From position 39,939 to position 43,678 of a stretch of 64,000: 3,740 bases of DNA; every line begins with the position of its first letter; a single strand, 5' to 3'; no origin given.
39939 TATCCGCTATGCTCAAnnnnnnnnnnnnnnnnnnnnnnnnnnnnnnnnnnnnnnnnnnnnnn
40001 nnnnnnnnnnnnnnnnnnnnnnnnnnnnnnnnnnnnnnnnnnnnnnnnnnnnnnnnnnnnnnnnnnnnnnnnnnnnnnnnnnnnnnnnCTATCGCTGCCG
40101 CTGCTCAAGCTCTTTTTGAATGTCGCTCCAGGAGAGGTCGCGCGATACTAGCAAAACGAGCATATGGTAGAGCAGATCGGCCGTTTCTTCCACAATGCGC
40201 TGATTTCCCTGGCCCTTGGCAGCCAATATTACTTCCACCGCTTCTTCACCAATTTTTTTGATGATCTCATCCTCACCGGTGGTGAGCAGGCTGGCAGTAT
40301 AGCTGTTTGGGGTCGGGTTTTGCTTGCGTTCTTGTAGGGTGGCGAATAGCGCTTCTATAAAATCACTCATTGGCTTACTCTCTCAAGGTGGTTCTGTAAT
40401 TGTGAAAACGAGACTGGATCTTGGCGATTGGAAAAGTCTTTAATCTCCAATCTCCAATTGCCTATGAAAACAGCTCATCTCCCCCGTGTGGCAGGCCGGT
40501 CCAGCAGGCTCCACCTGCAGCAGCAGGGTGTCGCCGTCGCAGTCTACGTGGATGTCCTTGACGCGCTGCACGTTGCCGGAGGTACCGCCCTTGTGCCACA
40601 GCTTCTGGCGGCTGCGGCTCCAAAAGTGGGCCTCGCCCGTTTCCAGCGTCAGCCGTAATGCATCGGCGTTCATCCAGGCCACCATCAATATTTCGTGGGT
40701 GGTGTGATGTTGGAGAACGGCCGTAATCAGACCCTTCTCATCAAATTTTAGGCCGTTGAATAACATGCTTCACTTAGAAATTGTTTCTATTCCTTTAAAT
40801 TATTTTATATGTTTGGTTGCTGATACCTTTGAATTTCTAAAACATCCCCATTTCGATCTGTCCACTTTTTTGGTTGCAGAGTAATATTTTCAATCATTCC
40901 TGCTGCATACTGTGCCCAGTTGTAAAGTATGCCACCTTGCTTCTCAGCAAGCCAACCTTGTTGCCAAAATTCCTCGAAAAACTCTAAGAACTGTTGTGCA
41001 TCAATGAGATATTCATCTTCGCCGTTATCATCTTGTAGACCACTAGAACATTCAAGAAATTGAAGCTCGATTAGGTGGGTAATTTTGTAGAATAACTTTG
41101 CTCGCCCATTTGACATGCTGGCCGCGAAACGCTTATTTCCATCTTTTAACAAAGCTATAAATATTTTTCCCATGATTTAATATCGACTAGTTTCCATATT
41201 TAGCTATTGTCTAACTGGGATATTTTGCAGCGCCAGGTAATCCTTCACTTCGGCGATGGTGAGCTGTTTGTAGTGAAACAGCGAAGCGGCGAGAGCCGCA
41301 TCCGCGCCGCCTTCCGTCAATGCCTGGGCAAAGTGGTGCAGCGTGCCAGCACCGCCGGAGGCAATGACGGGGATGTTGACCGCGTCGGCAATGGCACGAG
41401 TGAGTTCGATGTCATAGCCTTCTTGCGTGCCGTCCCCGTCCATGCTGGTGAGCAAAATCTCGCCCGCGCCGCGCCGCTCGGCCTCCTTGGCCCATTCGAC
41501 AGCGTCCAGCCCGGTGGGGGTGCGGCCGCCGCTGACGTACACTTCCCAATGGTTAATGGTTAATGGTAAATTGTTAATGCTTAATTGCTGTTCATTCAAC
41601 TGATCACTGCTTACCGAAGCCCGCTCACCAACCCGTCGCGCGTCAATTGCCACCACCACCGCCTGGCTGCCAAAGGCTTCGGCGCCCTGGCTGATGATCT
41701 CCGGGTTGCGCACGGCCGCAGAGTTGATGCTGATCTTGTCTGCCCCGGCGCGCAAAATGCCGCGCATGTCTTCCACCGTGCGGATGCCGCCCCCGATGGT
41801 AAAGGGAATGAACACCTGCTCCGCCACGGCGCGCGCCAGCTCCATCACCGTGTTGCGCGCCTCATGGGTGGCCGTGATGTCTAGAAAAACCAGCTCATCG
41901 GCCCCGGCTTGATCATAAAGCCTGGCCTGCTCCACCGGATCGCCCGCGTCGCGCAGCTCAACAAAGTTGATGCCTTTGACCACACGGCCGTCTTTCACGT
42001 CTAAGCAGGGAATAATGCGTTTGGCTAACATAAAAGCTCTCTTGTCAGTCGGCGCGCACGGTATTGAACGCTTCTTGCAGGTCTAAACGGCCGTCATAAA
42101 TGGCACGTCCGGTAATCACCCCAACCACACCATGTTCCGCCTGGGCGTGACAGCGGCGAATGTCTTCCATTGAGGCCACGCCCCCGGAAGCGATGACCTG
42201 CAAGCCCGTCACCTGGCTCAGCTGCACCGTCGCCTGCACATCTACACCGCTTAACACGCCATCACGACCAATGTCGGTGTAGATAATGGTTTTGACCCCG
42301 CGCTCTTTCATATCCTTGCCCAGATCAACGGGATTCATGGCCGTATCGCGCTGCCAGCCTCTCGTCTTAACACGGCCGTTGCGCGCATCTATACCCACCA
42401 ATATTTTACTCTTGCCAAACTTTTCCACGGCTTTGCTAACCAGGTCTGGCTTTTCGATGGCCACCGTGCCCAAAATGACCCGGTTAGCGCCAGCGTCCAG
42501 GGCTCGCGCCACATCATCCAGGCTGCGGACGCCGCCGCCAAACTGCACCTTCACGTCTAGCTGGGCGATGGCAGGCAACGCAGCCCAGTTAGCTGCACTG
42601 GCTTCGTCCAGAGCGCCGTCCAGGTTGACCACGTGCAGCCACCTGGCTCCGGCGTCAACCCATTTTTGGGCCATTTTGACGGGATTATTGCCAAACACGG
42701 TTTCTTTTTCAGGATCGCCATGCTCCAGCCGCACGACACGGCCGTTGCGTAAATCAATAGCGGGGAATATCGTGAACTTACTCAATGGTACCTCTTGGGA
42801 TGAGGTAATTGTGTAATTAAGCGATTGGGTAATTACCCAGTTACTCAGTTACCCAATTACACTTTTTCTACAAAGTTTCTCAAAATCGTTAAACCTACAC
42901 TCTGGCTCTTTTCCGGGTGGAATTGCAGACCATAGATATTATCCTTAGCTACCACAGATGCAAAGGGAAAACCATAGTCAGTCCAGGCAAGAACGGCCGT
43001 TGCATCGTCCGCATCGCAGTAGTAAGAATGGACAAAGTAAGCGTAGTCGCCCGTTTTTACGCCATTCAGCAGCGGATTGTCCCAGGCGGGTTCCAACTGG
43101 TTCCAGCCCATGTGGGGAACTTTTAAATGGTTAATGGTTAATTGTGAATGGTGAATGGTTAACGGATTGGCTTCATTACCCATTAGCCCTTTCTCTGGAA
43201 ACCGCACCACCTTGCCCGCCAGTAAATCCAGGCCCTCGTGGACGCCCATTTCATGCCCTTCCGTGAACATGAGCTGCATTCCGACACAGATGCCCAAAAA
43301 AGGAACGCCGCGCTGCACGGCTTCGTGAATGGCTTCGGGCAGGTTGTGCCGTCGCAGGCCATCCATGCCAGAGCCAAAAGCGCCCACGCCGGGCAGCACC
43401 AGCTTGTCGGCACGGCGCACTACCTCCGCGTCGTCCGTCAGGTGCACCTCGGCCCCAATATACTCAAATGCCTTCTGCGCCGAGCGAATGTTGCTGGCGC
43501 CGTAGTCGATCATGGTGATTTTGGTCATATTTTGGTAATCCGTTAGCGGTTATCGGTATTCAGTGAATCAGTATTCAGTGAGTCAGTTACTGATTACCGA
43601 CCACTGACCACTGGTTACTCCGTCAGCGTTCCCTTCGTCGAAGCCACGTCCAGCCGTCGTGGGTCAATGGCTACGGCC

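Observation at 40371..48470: Nearly every spacer of the his operon is filled by a hairpin made of degenerate 7-9 nt tandem units, each locus with its own unit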

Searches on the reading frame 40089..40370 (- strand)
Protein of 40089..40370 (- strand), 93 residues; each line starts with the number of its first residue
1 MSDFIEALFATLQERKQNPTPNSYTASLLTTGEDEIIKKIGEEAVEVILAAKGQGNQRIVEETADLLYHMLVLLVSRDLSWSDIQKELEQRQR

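Call 9: search_protein_families(library=ncbifam, proteins=[window:40089-40370:-])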
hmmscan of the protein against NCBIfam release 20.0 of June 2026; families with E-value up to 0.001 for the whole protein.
window:40089-40370:- (93 aa): 5 families
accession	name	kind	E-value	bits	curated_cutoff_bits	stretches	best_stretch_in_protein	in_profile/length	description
TIGR03188.1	histidine_hisI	equivalog_domain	9e-32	109.2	42.7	1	6-88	2-84/84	phosphoribosyl-ATP diphosphatase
NF002747.0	PRK02759.1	equivalog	3.2e-30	105.3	187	1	3-93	116-206/208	bifunctional phosphoribosyl-AMP cyclohydrolase/phosphoribosyl-ATP diphosphatase HisIE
NF001611.0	PRK00400.1-3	equivalog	4.7e-29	100.7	99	1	2-92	4-94/108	phosphoribosyl-ATP diphosphatase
NF001613.0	PRK00400.1-5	equivalog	1.5e-26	92.5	120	1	4-92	5-93/107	phosphoribosyl-ATP diphosphatase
NF001610.0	PRK00400.1-1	equivalog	1.5e-17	63.6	104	1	5-88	10-93/93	phosphoribosyl-ATP diphosphatase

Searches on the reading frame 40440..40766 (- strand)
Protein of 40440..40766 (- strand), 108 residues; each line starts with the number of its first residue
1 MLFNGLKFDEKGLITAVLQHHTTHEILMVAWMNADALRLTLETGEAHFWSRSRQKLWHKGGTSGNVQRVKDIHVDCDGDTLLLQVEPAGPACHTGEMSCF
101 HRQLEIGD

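Call 9: search_protein_families(library=ncbifam, proteins=[window:40440-40766:-])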
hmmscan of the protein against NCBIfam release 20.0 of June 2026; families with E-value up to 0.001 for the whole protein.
window:40440-40766:- (108 aa): 2 families
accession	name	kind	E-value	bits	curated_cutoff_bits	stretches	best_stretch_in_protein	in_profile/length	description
NF000768.0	PRK00051.1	equivalog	1.4e-50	170.2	126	1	5-105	15-115/131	phosphoribosyl-AMP cyclohydrolase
NF002747.0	PRK02759.1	equivalog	9e-47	159.4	187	1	4-103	8-108/208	bifunctional phosphoribosyl-AMP cyclohydrolase/phosphoribosyl-ATP diphosphatase HisIE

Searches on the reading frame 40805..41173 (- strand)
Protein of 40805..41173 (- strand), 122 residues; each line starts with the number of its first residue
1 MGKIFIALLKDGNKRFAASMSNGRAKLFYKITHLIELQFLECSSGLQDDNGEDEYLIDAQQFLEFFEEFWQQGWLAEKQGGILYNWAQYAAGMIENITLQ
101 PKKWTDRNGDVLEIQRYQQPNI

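Call 9: search_protein_families(library=ncbifam, proteins=[window:40805-41173:-])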
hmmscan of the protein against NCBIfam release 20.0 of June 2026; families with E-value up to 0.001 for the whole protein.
window:40805-41173:- (122 aa): 0 families

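Call 60: search_protein_families(library=pfam, proteins=[window:40805-41173:-], max_evalue=0.00001)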
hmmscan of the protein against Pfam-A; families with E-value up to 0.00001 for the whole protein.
window:40805-41173:- (122 aa): 0 families

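Call 70: search_protein_families(library=padloc, proteins=[window:40805-41173:-], max_evalue=0.01)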
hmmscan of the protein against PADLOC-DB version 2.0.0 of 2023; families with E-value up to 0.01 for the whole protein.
window:40805-41173:- (122 aa): 0 families

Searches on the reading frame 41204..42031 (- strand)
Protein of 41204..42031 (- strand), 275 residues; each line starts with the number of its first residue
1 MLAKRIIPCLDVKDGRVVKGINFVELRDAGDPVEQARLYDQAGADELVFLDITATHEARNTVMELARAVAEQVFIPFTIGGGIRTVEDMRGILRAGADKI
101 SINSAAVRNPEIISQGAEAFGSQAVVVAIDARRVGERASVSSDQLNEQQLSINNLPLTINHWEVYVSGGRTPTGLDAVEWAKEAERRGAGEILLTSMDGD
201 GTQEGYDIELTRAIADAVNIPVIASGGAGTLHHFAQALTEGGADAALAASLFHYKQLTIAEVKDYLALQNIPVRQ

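Call 9: search_protein_families(library=ncbifam, proteins=[window:41204-42031:-])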
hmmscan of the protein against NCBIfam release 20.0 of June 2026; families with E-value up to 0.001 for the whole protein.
window:41204-42031:- (275 aa): 27 families (the best 25 are shown)
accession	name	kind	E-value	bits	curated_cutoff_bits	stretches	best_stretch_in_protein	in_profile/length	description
TIGR00735.1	hisF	equivalog_domain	8.1e-115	382.4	294.55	1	1-274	1-254/254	imidazole glycerol phosphate synthase subunit HisF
TIGR03572.1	WbuZ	equivalog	2.4e-81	272.5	299.7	2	1-142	1-144/232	glycosyl amidation-associated protein WbuZ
NF038364.1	AglZ_HisF2_fam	equivalog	1.8e-67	227.3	310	2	3-144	2-144/248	AglZ/HisF2 family acetamidino modification protein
NF010112.0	PRK13585.1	equivalog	8.3e-43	146.7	243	2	5-133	4-134/241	1-(5-phosphoribosyl)-5-[(5-phosphoribosylamino)methylideneamino]imidazole-4-carboxamide isomerase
TIGR00007.1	TIGR00007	equivalog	3.1e-33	115.3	228.95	1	6-256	1-225/231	1-(5-phosphoribosyl)-5-[(5-phosphoribosylamino)methylideneamino]imidazole-4-carboxamide isomerase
TIGR01919.1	hisA-trpF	equivalog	6.1e-21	75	306.45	2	6-134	5-134/243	bifunctional 1-(5-phosphoribosyl)-5-((5-phosphoribosylamino)methylideneamino)imidazole-4-carboxamide isomerase/phosphoribosylanthranilate is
NF010114.0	PRK13587.1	equivalog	6.5e-12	45.6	305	1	163-231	136-204/234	1-(5-phosphoribosyl)-5-((5-phosphoribosylamino)methylideneamino)imidazole-4-carboxamide isomerase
NF010113.0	PRK13586.1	equivalog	1e-11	45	238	1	5-154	3-150/232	1-(5-phosphoribosyl)-5-((5-phosphoribosylamino)methylideneamino)imidazole-4-carboxamide isomerase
NF003156.0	PRK04128.1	equivalog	1.4e-09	38.3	285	1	5-142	3-140/231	1-(5-phosphoribosyl)-5-((5-phosphoribosylamino)methylideneamino)imidazole-4-carboxamide isomerase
TIGR03151.1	enACPred_II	equivalog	3.5e-08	33.1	453.1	1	177-243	118-185/307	enoyl-[acyl-carrier-protein] reductase FabK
TIGR00734.1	hisAF_rel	hypoth_equivalog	1.1e-07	32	179.85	0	46-105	156-215/221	HisA/HisF family protein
NF003198.0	PRK04169.1-2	subfamily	2.1e-07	30.3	247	1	61-111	183-234/249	geranylgeranylglyceryl/heptaprenylglyceryl phosphate synthase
NF010712.0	PRK14114.1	equivalog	1.4e-06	28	327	0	174-231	143-200/241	1-(5-phosphoribosyl)-5-((5-phosphoribosylamino)methylideneamino)imidazole-4-carboxamide isomerase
NF005819.0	PRK07695.1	equivalog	2.5e-06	27.3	251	0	34-111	106-185/205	thiazole tautomerase TenI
TIGR03997.1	mycofact_OYE_2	equivalog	9.8e-06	24.2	793.15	0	202-245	267-310/645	mycofactocin system FadH/OYE family oxidoreductase 2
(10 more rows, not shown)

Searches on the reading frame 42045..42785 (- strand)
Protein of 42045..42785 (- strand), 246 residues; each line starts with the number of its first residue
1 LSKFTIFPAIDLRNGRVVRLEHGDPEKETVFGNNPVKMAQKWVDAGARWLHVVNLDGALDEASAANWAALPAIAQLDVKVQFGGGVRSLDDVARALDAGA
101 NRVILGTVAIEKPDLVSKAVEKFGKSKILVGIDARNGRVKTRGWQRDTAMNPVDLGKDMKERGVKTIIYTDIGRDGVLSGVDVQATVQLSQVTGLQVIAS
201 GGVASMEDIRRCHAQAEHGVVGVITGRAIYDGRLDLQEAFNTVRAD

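Call 9: search_protein_families(library=ncbifam, proteins=[window:42045-42785:-])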
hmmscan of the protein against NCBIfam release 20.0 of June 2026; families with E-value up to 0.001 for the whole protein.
window:42045-42785:- (246 aa): 21 families
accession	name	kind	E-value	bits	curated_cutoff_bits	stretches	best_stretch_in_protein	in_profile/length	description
TIGR00007.1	TIGR00007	equivalog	3.9e-75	252.4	228.95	1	6-239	1-231/231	1-(5-phosphoribosyl)-5-[(5-phosphoribosylamino)methylideneamino]imidazole-4-carboxamide isomerase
NF010112.0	PRK13585.1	equivalog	7.8e-73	245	243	1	3-244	2-239/241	1-(5-phosphoribosyl)-5-[(5-phosphoribosylamino)methylideneamino]imidazole-4-carboxamide isomerase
TIGR01919.1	hisA-trpF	equivalog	1.5e-53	181.9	306.45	1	2-244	2-243/243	bifunctional 1-(5-phosphoribosyl)-5-((5-phosphoribosylamino)methylideneamino)imidazole-4-carboxamide isomerase/phosphoribosylanthranilate is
NF003156.0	PRK04128.1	equivalog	2.5e-46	158.5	285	1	4-242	2-227/231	1-(5-phosphoribosyl)-5-((5-phosphoribosylamino)methylideneamino)imidazole-4-carboxamide isomerase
NF010712.0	PRK14114.1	equivalog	4.7e-37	127.8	327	1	6-235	3-232/241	1-(5-phosphoribosyl)-5-((5-phosphoribosylamino)methylideneamino)imidazole-4-carboxamide isomerase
NF010113.0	PRK13586.1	equivalog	9.1e-33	113.9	238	1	5-234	3-226/232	1-(5-phosphoribosyl)-5-((5-phosphoribosylamino)methylideneamino)imidazole-4-carboxamide isomerase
NF010114.0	PRK13587.1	equivalog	5e-32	111.4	305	1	5-228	3-223/234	1-(5-phosphoribosyl)-5-((5-phosphoribosylamino)methylideneamino)imidazole-4-carboxamide isomerase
TIGR03572.1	WbuZ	equivalog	2.7e-29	102.2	299.7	1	1-216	1-219/232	glycosyl amidation-associated protein WbuZ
TIGR00735.1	hisF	equivalog_domain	4.5e-28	98.2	294.55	1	6-216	6-221/254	imidazole glycerol phosphate synthase subunit HisF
NF038364.1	AglZ_HisF2_fam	equivalog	2.3e-25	89.4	310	1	66-226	61-225/248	AglZ/HisF2 family acetamidino modification protein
TIGR00734.1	hisAF_rel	hypoth_equivalog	4.9e-14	52.7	179.85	1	5-233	2-220/221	HisA/HisF family protein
TIGR02129.1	hisA_euk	equivalog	1.9e-10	40.8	229.3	1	37-229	43-237/255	phosphoribosylformimino-5-aminoimidazole carboxamide ribotide isomerase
NF003198.0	PRK04169.1-2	subfamily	6e-07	28.8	247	1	76-120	196-239/249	geranylgeranylglyceryl/heptaprenylglyceryl phosphate synthase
TIGR01768.1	GGGP-family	subfamily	8.1e-06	25.5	113.25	1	77-117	179-220/224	geranylgeranylglyceryl phosphate synthase family protein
NF002231.0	PRK01130.1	subfamily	2.5e-05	23.4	189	0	177-230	164-214/230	putative N-acetylmannosamine-6-phosphate 2-epimerase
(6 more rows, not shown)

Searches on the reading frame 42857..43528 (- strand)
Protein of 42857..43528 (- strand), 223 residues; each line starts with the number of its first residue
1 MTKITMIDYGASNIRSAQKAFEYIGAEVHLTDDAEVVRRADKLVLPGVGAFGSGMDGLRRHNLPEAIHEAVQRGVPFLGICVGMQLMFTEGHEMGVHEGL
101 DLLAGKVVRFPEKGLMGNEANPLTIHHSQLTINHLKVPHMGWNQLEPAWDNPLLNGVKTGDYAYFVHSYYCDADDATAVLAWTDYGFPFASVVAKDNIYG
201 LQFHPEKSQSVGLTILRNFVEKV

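Call 9: search_protein_families(library=ncbifam, proteins=[window:42857-43528:-])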
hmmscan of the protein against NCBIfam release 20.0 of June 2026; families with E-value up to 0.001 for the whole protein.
window:42857-43528:- (223 aa): 18 families
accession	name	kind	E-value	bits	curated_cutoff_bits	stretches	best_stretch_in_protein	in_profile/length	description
TIGR01855.1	IMP_synth_hisH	equivalog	1.8e-66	223.7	105.4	1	4-221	1-197/198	imidazole glycerol phosphate synthase subunit HisH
NF010608.0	PRK14004.1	equivalog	1.1e-41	142.9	216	1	4-221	2-208/210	imidazole glycerol phosphate synthase subunit HisH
TIGR00888.1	guaA_Nterm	equivalog_domain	1.5e-11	44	172.15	2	175-223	135-184/188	glutamine-hydrolyzing GMP synthase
NF001975.0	PRK00758.1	equivalog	1.7e-11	44.1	198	1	1-89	1-83/185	GMP synthase subunit A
NF001989.1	PRK00784.1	equivalog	2.4e-08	33.1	273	1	25-133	272-381/480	cobyric acid synthase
NF000848.1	PRK00074.1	equivalog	3.1e-08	32.7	400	0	153-223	114-187/512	glutamine-hydrolyzing GMP synthase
NF006562.0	PRK09065.1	equivalog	9.7e-08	31.8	205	0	66-87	82-103/242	glutamine amidotransferase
NF005072.0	PRK06490.1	equivalog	1.2e-06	27.7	339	0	139-209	122-189/251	glutamine amidotransferase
TIGR01737.1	FGAM_synth_I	equivalog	1.9e-06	27.4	177.8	1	15-134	15-136/228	phosphoribosylformylglycinamidine synthase I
NF005849.0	PRK07765.1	equivalog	1.9e-06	27.3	308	0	65-138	67-142/219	aminodeoxychorismate/anthranilate synthase component II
TIGR03800.1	PLP_synth_Pdx2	equivalog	3e-06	27.3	105.55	1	15-101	12-99/184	pyridoxal 5'-phosphate synthase glutaminase subunit PdxT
TIGR00337.1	PyrG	equivalog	5.5e-06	25.3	462.75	1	20-90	325-389/526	glutamine hydrolyzing CTP synthase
NF010081.0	PRK13566.1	equivalog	9.2e-06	24.2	645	0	3-88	530-614/729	anthranilate synthase component I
NF003792.0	PRK05380.1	equivalog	1.6e-05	23.8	308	1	17-90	321-388/534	CTP synthase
TIGR00566.1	trpG_papA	subfamily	4.7e-05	23.2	121.05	0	174-221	142-191/192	glutamine amidotransferase of anthranilate synthase or aminodeoxychorismate synthase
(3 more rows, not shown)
